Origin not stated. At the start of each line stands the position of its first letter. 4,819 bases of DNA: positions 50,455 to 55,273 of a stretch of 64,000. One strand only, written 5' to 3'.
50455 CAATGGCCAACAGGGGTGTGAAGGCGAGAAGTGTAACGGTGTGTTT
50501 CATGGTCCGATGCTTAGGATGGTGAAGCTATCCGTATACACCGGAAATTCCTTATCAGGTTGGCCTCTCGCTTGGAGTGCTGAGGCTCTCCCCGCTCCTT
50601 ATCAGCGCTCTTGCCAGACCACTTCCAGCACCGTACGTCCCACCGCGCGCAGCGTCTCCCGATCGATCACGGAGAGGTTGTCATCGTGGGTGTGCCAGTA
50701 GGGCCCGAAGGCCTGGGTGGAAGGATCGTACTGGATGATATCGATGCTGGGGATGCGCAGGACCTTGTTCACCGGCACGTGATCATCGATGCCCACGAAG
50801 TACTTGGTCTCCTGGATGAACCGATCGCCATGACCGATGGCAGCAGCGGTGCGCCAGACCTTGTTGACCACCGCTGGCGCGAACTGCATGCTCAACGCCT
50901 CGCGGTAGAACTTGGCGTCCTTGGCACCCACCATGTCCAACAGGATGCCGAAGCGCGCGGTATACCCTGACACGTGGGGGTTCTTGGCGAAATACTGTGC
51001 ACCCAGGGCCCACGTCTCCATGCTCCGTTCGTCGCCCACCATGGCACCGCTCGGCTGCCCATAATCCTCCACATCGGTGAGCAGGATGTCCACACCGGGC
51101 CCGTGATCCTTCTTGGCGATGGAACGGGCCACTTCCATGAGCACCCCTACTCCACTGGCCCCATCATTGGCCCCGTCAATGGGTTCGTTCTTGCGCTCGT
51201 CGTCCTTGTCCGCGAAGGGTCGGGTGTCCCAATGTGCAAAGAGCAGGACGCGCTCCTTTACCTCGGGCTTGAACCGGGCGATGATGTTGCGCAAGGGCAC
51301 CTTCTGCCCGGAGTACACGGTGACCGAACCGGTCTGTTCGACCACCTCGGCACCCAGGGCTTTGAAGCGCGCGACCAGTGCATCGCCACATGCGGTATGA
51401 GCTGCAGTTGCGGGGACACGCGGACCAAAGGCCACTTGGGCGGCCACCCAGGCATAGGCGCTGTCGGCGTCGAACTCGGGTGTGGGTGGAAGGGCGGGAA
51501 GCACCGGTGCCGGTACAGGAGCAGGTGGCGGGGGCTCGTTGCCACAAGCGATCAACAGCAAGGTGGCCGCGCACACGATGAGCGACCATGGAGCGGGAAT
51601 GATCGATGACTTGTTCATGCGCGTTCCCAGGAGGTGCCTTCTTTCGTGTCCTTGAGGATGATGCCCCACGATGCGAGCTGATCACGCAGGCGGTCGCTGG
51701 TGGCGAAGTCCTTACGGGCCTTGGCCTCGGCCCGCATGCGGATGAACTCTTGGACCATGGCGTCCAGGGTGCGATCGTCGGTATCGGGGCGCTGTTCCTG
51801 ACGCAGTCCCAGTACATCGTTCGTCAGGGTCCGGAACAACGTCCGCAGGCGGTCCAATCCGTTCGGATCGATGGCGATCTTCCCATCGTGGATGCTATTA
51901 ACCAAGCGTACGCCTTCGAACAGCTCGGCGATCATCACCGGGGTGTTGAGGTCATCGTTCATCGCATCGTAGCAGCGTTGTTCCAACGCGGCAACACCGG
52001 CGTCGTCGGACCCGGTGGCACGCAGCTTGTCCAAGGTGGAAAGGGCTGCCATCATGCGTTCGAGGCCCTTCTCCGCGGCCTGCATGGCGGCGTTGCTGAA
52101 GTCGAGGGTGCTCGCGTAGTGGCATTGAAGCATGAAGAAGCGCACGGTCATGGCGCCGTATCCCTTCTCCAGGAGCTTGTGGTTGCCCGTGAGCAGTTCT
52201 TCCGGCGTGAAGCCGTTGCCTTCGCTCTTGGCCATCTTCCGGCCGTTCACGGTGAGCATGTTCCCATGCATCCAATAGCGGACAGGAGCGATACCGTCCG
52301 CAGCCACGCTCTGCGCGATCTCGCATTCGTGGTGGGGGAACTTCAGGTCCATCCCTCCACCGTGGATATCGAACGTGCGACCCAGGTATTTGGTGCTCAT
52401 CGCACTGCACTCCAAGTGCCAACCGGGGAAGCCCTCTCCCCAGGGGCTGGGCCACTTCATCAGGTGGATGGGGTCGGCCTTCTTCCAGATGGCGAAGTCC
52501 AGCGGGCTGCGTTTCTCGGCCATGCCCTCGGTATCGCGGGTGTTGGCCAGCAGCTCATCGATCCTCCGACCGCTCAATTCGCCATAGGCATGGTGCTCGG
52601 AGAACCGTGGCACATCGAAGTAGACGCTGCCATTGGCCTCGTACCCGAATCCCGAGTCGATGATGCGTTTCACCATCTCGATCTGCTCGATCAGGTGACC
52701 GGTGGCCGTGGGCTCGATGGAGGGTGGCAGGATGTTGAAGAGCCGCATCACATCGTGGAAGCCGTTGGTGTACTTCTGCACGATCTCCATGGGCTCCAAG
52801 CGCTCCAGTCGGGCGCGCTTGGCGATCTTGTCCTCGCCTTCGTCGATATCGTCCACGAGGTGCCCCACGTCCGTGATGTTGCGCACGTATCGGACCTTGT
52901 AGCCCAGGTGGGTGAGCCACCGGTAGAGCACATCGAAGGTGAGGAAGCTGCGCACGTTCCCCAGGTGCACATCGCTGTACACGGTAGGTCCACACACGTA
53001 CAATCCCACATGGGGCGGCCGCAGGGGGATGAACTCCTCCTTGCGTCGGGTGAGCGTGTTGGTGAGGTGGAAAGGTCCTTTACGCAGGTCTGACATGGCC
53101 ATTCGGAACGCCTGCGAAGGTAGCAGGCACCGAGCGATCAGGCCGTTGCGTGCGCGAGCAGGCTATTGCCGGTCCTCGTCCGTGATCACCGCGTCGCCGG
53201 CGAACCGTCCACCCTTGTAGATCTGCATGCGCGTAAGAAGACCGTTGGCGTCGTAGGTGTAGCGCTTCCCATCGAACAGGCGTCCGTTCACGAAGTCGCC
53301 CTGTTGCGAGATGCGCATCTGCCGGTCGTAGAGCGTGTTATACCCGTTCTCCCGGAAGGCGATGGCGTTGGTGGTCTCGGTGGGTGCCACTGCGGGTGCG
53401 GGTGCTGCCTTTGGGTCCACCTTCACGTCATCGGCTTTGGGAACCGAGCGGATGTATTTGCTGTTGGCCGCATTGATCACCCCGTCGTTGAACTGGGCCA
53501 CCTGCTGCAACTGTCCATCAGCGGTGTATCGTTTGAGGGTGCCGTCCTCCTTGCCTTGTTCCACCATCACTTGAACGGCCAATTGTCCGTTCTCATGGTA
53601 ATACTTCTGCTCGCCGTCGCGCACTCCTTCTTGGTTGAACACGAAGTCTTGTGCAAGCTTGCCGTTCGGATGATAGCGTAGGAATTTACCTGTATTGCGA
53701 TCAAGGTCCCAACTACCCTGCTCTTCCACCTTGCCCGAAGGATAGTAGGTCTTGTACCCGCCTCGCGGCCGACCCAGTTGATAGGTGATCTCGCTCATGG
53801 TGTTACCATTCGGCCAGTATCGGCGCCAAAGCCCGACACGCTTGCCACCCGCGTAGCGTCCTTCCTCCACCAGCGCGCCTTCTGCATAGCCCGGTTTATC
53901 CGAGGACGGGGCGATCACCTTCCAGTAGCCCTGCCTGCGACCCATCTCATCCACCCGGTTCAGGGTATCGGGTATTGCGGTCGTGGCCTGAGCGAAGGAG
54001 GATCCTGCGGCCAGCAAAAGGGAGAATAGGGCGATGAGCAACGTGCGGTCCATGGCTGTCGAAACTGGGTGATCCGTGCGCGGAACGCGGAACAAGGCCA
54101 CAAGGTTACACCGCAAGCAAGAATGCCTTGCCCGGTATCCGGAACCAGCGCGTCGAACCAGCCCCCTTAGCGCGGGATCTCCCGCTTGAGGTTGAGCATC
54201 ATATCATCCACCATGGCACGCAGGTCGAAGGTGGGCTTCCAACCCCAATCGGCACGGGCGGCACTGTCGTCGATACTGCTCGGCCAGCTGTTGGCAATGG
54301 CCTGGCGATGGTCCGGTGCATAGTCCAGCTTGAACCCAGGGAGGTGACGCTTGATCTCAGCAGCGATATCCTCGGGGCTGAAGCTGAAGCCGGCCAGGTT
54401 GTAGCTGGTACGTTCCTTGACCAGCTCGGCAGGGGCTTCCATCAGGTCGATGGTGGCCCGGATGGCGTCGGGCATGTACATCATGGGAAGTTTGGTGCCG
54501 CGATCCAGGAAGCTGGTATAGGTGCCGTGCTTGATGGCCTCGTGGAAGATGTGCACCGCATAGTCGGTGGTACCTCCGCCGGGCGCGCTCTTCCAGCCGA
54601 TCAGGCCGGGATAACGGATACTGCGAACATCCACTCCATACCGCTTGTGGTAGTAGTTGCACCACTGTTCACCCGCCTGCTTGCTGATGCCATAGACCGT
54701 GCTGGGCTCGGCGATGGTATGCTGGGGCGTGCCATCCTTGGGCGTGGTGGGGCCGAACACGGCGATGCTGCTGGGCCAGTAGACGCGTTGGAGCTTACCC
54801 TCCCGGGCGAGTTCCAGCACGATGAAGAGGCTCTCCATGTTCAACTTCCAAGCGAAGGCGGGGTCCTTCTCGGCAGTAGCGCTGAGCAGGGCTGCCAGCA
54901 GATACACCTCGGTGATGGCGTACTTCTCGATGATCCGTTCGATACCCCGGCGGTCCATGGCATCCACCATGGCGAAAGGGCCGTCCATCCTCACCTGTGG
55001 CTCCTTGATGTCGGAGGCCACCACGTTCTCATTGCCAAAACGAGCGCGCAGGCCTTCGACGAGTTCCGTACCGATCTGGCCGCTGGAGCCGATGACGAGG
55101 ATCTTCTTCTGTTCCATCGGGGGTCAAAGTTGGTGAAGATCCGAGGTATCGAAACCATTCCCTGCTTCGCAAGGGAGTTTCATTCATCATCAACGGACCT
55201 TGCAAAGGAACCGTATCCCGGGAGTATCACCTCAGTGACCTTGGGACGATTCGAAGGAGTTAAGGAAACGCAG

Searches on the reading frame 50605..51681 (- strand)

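Call 30: search_protein_families(library=pfam, proteins=[window:50605-51681:-], max_evalue=0.001)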
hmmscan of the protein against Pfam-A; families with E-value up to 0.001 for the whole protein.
window:50605-51681:- (359 aa): 1 family
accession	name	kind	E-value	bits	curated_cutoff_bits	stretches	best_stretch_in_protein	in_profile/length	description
PF04389.22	Peptidase_M28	-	2.8e-32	112.4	21.3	1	132-355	1-193/193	Peptidase family M28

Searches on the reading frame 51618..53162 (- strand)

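Call 30: search_protein_families(library=pfam, proteins=[window:51618-53162:-], max_evalue=0.001)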
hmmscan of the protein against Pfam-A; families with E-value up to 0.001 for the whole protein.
window:51618-53162:- (515 aa): 5 families
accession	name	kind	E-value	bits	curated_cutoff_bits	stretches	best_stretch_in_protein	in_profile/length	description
PF01406.26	tRNA-synt_1e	-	1e-96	324.3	27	1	46-364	4-300/301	tRNA synthetases class I (C) catalytic domain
PF09190.17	DALR_2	-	9.8e-11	42.5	22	1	398-453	3-55/57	DALR domain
PF09334.17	tRNA-synt_1g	-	2.1e-06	27.2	20.1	0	63-147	12-86/391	tRNA synthetases class I (M)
PF00133.28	tRNA-synt_1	-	2.4e-06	27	22.7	1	264-354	329-412/414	tRNA synthetases class I (I, L, M and V)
PF23493.1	CysS_C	-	9.4e-06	26.1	23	1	465-512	3-50/51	Cysteinyl-tRNA ligase anticodon binding domain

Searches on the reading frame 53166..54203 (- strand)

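Call 30: search_protein_families(library=pfam, proteins=[window:53166-54203:-], max_evalue=0.001)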
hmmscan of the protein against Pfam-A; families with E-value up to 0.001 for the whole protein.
window:53166-54203:- (346 aa): 1 family
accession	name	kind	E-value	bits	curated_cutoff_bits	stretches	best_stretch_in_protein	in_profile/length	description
PF07661.19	MORN_2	-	4.6e-23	79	29.6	1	195-212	1-18/22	MORN repeat variant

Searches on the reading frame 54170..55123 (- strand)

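Call 31: search_protein_families(library=pfam, proteins=[window:54170-55123:-], max_evalue=0.001)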
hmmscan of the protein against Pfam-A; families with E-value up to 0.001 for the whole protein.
window:54170-55123:- (318 aa): 4 families
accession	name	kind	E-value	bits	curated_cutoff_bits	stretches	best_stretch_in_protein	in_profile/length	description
PF01370.27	Epimerase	-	1.9e-26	93.4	20.9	1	8-243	1-239/240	NAD dependent epimerase/dehydratase family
PF16363.11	GDP_Man_Dehyd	-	7.8e-17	62.2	27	1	9-170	1-179/332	GDP-mannose 4,6 dehydratase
PF04321.23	RmlD_sub_bind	-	6.8e-12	45.5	27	1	7-163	2-144/287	RmlD substrate binding domain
PF07993.18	NAD_binding_4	-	2.7e-06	27.2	20.1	1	77-208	96-241/258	Male sterility protein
